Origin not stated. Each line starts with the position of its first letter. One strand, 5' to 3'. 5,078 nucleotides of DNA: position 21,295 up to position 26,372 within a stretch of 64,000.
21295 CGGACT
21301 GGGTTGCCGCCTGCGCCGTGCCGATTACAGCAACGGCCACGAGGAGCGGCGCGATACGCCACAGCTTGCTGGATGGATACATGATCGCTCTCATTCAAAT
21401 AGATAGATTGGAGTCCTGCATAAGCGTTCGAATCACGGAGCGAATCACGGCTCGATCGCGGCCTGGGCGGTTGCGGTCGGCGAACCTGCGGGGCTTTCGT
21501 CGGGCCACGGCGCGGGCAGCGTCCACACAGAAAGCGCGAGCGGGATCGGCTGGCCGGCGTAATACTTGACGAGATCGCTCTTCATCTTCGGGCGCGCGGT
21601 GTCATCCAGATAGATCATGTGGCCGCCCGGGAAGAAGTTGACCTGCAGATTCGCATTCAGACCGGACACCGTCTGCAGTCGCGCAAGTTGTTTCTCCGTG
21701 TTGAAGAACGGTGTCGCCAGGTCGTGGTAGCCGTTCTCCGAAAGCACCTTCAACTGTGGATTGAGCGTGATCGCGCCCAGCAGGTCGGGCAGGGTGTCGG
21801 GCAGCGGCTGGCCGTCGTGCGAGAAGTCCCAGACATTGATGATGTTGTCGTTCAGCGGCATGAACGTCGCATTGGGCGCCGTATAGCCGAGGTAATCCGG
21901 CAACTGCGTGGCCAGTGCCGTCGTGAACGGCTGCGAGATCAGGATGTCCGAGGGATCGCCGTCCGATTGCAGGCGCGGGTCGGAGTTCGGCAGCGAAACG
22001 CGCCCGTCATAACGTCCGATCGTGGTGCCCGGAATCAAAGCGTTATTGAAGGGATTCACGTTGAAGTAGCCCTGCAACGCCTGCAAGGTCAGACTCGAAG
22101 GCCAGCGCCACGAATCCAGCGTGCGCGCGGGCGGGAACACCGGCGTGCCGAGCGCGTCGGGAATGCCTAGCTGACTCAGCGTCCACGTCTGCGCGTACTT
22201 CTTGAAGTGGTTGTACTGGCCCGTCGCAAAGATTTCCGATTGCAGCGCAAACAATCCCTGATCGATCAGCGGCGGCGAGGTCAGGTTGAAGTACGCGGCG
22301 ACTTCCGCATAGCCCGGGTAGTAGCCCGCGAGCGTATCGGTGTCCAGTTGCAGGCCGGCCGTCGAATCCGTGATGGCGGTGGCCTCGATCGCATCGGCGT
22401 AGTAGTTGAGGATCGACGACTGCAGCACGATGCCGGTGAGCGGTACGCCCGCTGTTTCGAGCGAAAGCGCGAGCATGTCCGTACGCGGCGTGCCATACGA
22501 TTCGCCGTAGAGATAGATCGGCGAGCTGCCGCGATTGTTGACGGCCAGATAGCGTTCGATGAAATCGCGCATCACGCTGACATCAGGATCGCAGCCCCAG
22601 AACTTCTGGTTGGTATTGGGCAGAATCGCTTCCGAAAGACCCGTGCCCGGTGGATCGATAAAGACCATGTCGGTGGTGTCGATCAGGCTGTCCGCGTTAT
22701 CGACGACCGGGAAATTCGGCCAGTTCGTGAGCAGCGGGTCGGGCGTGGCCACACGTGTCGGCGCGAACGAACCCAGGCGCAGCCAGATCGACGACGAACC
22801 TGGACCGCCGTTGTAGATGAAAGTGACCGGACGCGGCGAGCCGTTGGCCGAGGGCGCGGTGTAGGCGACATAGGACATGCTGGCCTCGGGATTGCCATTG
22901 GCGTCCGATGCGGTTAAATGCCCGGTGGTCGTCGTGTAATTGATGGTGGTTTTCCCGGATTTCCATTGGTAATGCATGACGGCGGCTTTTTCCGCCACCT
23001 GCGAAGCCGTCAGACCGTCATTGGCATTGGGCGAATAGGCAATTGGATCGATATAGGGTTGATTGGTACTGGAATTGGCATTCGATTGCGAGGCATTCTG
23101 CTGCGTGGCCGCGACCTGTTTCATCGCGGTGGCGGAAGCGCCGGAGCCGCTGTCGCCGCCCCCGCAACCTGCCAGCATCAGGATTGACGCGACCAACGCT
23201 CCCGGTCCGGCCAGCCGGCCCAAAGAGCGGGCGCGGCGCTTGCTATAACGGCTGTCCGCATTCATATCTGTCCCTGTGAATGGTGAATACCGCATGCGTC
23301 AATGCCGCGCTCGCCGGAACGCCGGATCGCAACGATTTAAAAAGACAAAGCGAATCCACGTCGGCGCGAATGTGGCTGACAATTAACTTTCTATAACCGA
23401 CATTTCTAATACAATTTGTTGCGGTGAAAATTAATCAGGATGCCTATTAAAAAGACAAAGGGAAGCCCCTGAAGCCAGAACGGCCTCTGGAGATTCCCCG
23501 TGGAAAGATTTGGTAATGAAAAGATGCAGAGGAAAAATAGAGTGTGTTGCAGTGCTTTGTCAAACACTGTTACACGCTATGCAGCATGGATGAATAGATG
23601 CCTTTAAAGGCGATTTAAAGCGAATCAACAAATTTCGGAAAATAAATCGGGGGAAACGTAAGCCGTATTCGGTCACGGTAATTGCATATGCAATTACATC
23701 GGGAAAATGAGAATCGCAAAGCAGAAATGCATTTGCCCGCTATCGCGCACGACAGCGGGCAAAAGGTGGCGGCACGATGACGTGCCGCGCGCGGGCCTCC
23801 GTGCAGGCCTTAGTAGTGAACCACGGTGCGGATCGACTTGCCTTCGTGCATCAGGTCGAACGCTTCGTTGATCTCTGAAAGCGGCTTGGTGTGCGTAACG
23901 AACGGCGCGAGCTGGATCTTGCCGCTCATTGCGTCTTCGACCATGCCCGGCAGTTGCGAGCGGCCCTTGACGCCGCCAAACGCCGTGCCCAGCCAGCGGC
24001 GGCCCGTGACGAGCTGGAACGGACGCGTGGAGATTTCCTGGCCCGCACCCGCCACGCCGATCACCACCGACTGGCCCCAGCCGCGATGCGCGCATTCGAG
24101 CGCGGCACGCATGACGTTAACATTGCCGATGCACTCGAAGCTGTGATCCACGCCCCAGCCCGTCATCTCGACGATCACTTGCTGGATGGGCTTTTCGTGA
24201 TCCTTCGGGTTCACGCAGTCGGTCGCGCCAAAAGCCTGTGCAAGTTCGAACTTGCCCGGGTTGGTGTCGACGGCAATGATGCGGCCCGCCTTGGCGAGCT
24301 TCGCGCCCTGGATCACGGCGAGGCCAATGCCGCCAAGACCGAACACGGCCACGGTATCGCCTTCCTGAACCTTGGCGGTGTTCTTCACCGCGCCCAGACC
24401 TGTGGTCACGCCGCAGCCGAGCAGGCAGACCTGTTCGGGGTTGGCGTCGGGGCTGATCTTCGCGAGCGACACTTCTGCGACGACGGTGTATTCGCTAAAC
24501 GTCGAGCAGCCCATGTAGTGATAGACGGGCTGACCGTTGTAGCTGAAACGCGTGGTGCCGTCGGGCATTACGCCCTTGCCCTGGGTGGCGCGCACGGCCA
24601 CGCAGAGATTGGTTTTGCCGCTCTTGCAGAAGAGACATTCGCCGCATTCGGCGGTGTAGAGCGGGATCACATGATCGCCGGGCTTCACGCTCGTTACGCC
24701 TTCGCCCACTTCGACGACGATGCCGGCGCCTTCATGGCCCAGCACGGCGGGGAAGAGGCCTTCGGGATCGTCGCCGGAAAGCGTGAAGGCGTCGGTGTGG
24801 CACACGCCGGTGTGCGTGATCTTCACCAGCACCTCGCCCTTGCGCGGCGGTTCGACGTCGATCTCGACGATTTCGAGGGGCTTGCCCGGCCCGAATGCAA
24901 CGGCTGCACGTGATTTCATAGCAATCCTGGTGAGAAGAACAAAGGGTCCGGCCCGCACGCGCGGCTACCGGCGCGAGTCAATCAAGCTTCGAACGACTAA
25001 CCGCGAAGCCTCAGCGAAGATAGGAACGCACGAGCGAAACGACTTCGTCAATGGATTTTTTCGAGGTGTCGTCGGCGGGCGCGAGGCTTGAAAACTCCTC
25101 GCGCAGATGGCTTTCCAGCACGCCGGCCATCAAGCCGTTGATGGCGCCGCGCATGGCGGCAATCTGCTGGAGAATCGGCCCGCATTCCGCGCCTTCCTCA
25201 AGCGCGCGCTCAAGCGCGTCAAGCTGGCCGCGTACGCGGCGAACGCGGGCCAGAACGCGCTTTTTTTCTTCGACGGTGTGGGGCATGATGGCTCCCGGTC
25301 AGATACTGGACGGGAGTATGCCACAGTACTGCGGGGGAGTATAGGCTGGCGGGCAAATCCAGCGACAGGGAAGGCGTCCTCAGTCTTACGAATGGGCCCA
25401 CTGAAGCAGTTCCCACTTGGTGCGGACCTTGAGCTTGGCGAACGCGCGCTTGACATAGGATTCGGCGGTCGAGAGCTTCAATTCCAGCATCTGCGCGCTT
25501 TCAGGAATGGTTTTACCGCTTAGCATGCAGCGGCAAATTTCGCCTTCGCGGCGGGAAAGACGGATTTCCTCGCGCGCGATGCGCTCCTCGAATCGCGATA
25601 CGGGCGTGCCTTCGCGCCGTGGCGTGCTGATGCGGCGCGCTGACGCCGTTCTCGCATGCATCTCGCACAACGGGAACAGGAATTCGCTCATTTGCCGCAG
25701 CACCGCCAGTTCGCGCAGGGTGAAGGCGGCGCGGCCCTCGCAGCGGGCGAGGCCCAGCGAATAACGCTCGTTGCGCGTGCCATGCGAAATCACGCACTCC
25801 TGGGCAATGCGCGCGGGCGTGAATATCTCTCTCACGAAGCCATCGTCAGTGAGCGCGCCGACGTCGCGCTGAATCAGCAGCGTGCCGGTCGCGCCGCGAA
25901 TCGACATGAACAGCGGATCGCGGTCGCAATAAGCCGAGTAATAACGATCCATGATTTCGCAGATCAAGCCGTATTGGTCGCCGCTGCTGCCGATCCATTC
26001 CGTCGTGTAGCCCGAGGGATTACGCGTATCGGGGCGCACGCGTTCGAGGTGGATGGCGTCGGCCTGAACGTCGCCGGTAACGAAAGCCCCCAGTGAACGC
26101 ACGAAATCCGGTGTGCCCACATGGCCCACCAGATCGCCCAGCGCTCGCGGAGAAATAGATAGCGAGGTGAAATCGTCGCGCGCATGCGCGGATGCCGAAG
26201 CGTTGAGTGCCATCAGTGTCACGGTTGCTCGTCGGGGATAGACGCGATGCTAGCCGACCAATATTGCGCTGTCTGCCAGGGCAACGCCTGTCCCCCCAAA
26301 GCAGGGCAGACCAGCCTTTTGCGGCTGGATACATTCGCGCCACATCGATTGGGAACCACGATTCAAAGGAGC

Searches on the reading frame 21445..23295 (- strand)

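Call 16: search_protein_families(library=pfam, proteins=[window:21445-23295:-], max_evalue=0.00001)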
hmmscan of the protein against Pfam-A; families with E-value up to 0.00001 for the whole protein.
window:21445-23295:- (616 aa): 1 family
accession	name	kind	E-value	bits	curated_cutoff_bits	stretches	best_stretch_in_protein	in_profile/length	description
PF00450.28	Peptidase_S10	-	1.4e-07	31.7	21.9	1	117-268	6-146/420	Serine carboxypeptidase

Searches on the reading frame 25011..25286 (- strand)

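Call 48: search_protein_families(library=pfam, proteins=[window:25011-25286:-], max_evalue=0.00001)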
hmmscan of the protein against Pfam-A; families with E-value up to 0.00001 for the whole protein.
window:25011-25286:- (91 aa): 1 family
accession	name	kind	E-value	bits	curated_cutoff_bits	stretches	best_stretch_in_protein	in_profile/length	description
PF02583.22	Trns_repr_metal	-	4.6e-23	81.9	22.8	1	7-87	1-77/78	Metal-sensitive transcriptional repressor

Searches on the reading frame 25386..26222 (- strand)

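Call 16: search_protein_families(library=pfam, proteins=[window:25386-26222:-], max_evalue=0.00001)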
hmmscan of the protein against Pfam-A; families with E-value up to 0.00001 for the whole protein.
window:25386-26222:- (278 aa): 1 family
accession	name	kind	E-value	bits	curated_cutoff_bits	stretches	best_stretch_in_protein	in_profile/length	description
PF00196.25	GerE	-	4.6e-08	33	23.5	1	222-276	3-57/57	Bacterial regulatory proteins, luxR family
